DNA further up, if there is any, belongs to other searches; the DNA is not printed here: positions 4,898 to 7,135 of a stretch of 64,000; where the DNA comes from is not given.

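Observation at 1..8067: T9SS type-B adhesin and PorP/SprF pair embedded inside a Wzc/WecA polysaccharide operon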

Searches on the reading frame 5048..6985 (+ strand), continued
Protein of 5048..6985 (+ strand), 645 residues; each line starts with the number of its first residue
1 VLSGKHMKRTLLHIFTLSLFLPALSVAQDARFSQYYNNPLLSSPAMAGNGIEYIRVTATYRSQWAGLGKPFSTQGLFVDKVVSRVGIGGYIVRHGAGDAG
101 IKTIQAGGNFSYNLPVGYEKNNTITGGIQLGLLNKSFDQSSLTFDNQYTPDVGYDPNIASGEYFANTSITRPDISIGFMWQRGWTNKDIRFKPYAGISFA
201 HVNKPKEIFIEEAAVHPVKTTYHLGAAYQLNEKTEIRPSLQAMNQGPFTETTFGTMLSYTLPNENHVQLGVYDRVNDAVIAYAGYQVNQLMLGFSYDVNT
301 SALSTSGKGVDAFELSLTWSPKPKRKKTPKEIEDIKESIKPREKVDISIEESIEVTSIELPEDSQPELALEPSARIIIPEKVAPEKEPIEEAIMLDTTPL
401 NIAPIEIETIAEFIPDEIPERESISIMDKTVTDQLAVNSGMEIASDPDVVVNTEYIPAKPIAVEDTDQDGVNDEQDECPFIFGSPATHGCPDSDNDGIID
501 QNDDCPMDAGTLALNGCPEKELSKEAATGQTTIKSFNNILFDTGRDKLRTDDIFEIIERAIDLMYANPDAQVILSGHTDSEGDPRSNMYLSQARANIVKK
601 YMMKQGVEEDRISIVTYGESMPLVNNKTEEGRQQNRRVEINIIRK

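Call 48: find_encoding_contigs(protein=P0068, flank=9000, max_places=1)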
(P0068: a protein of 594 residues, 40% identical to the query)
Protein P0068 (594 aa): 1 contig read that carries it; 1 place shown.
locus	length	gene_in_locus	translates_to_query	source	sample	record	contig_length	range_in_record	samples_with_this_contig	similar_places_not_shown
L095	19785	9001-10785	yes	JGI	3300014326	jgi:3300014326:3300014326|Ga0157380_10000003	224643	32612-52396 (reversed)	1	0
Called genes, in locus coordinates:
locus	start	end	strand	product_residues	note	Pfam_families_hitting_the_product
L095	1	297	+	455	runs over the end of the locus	PF01636:APH (weak)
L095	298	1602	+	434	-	PF02223:Thymidylate_kin (weak)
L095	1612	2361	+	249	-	PF25084:LbH_EIF2B (faint), PF25087:GMPPB_C (faint), PF00132:Hexapep, PF14602:Hexapep_2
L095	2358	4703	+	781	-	PF20706:GT4-conflict, PF00534:Glycos_transf_1, PF13692:Glyco_trans_1_4, PF13439:Glyco_transf_4 (weak), PF00534:Glycos_transf_1, PF13692:Glyco_trans_1_4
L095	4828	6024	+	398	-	PF09314:DUF1972, PF00534:Glycos_transf_1, PF13692:Glyco_trans_1_4 (weak)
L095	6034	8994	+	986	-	PF08450:SGL (faint), PF25021:TEN_NHL (faint), PF06739:SBBP (faint), PF01436:NHL (weak), PF19081:Ig_7, PF00801:PKD (weak), PF18911:PKD_4, PF13585:CHU_C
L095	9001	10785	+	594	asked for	PF11751:PorP_SprF, PF02412:TSP_3 (faint), PF00691:OmpA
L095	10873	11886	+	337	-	PF00953:Glycos_transf_4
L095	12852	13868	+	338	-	PF18962:Por_Secre_tail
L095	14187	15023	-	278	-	-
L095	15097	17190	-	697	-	PF19081:Ig_7 (faint), PF18962:Por_Secre_tail (weak)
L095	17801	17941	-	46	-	-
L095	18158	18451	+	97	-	PF12823:DUF3817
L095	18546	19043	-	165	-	PF14321:DUF4382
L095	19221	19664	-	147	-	PF00072:Response_reg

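Call 54: find_related_loci(query=A4, collection=metagenome_contigs, flank=10000)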
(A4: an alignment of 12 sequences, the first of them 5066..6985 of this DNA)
Query A4 (639 aa) in metagenome_contigs; peptide patterns used: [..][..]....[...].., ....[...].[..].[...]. (x = any residue, [..] = any of these).
330 stretches matched a pattern; 182 encode a relative of the query (tblastn E <= 1e-3); the best 80 are kept; 78 distinct loci.
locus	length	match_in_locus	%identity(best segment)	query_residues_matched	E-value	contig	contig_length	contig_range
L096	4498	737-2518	53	1-638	0e+0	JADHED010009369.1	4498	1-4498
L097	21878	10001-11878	54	1-635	0e+0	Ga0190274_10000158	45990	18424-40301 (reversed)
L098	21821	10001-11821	60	1-639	0e+0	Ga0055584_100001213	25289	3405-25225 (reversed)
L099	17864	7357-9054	48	1-639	4e-176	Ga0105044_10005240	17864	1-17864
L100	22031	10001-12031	44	9-639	8e-176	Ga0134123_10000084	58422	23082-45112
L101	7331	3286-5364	40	21-638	9e-148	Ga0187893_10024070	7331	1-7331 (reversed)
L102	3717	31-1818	40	6-638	2e-149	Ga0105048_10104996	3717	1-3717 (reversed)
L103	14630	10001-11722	53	21-638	0e+0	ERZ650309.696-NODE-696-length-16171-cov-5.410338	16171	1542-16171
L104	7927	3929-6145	34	1-639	2e-125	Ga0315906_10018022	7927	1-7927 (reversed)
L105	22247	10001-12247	34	5-639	6e-121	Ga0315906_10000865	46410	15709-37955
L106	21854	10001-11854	43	3-638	1e-155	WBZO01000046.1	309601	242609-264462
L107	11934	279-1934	35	1-638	6e-106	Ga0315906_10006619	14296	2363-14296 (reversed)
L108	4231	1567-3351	34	1-638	2e-104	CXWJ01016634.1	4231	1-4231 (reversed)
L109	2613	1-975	46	270-639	3e-95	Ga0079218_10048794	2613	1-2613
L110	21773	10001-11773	40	1-639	8e-139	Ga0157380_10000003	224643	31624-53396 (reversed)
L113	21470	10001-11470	39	14-638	2e-80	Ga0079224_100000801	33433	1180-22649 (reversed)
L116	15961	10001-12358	40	1-639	4e-74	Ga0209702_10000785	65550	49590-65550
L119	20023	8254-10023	27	1-637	2e-67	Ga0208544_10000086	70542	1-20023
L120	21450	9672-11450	36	4-639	2e-123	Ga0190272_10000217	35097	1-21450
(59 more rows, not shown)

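Call 57: search_protein_families(library=pfam, proteins=[L113:5307-6032:+, L113:6096-6887:+, L113:12590-13807:+, L113:13822-15153:+, L113:15247-16209:+, L113:16209-17681:+, L113:17656-18684:+, L119:16035-16781:+, L120:2-976:+, L120:976-2280:+], max_evalue=0.001)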
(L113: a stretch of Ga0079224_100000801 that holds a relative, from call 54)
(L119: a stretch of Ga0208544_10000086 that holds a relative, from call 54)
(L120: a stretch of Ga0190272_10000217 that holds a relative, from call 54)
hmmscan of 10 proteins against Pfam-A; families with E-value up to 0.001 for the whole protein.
L113:5307-6032:+ (241 aa): 0 families

L113:6096-6887:+ (263 aa): 0 families

L113:12590-13807:+ (405 aa): 5 families
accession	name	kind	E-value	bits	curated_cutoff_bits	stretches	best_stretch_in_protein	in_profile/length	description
PF02670.22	DXP_reductoisom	-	4.3e-44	150.8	21.7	1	21-147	1-129/129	1-deoxy-D-xylulose 5-phosphate reductoisomerase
PF08436.17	DXP_redisom_C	-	1e-41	141.4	26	1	161-244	1-84/84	1-deoxy-D-xylulose 5-phosphate reductoisomerase C-terminal domain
PF13288.12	DXPR_C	-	4.9e-39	133.6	27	1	276-393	1-115/115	DXP reductoisomerase C-terminal domain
PF01118.30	Semialdhyde_dh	-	0.00014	22.7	26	1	20-93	1-78/121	Semialdehyde dehydrogenase, NAD binding domain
PF03435.24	Sacchrp_dh_NADP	-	0.00044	21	25.1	0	21-86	1-66/129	Saccharopine dehydrogenase NADP binding domain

L113:13822-15153:+ (443 aa): 5 families
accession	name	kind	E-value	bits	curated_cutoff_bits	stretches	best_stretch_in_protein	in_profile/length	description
PF02163.28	Peptidase_M50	-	2e-58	197.8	27.2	1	10-428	2-221/221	Peptidase family M50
PF13180.12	PDZ_2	-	3.2e-13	50.2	27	1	225-287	17-80/80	PDZ domain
PF17820.7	PDZ_6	-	1.5e-11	44.3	27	1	226-276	4-54/54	PDZ domain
PF14685.13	PDZ_Tricorn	-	3.8e-06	27.2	25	0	237-279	37-81/88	Tricorn protease PDZ domain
PF00595.29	PDZ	-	5.5e-06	27.1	23.2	0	152-172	41-61/81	PDZ domain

L113:15247-16209:+ (320 aa): 6 families
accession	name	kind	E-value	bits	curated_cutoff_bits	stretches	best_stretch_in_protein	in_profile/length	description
PF01370.27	Epimerase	-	2e-28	99.8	20.9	1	7-243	2-239/240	NAD dependent epimerase/dehydratase family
PF16363.11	GDP_Man_Dehyd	-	4.2e-21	76.2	27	1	7-170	1-179/332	GDP-mannose 4,6 dehydratase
PF04321.23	RmlD_sub_bind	-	9.5e-16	58.1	27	1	5-162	2-143/287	RmlD substrate binding domain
PF01073.25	3Beta_HSD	-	1.4e-07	31.2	22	1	7-130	1-130/280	3-beta hydroxysteroid dehydrogenase/isomerase family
PF07993.18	NAD_binding_4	-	0.00012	21.8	20.1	1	68-210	87-243/258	Male sterility protein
PF02719.21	Polysacc_synt_2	-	0.0002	21.1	20.2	0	7-113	2-121/293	Polysaccharide biosynthesis protein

L113:16209-17681:+ (490 aa): 5 families
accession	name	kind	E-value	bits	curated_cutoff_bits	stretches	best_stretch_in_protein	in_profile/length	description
PF01406.26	tRNA-synt_1e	-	7.2e-95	318.3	27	1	19-339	2-300/301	tRNA synthetases class I (C) catalytic domain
PF09190.17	DALR_2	-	3.7e-09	37.4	22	1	373-428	3-55/57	DALR domain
PF09334.17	tRNA-synt_1g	-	5.9e-07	29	20.1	1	38-161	12-126/391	tRNA synthetases class I (M)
PF23493.1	CysS_C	-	0.00028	21.3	23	1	448-487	11-50/51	Cysteinyl-tRNA ligase anticodon binding domain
PF01921.24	tRNA-synt_1f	-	0.00046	19.7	27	0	244-345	240-335/360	tRNA synthetases class I (K)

L113:17656-18684:+ (342 aa): 1 family
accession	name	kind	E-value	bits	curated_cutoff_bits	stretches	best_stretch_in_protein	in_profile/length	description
PF04389.22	Peptidase_M28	-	1.8e-33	116.3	21.3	1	115-335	1-192/193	Peptidase family M28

L119:16035-16781:+ (248 aa): 4 families
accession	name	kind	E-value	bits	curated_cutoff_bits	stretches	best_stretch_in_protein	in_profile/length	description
PF02563.21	Poly_export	-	1.6e-16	60.7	28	1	46-130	6-75/77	Polysaccharide biosynthesis/export protein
PF22461.2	SLBB_2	-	4.9e-11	43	27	1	136-214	3-79/79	SLBB domain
PF10531.15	SLBB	-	7e-05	23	27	1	135-184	1-49/55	SLBB domain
PF23315.1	PEX6_4th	-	0.00079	20.1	27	0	37-72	31-66/140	PEX6 fourth domain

L120:2-976:+ (324 aa): 2 families
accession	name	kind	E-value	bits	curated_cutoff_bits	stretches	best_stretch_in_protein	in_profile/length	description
PF01636.29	APH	-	2.7e-06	27.8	23.2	1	124-232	91-203/239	Phosphotransferase enzyme family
PF01633.27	Choline_kinase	-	0.00025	20.9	29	1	122-230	93-195/300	Choline/ethanolamine kinase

L120:976-2280:+ (434 aa): 1 family
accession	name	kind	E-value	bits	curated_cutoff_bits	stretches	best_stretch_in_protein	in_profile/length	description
PF02223.23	Thymidylate_kin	-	4.6e-08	33.4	27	1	230-410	2-169/185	Thymidylate kinase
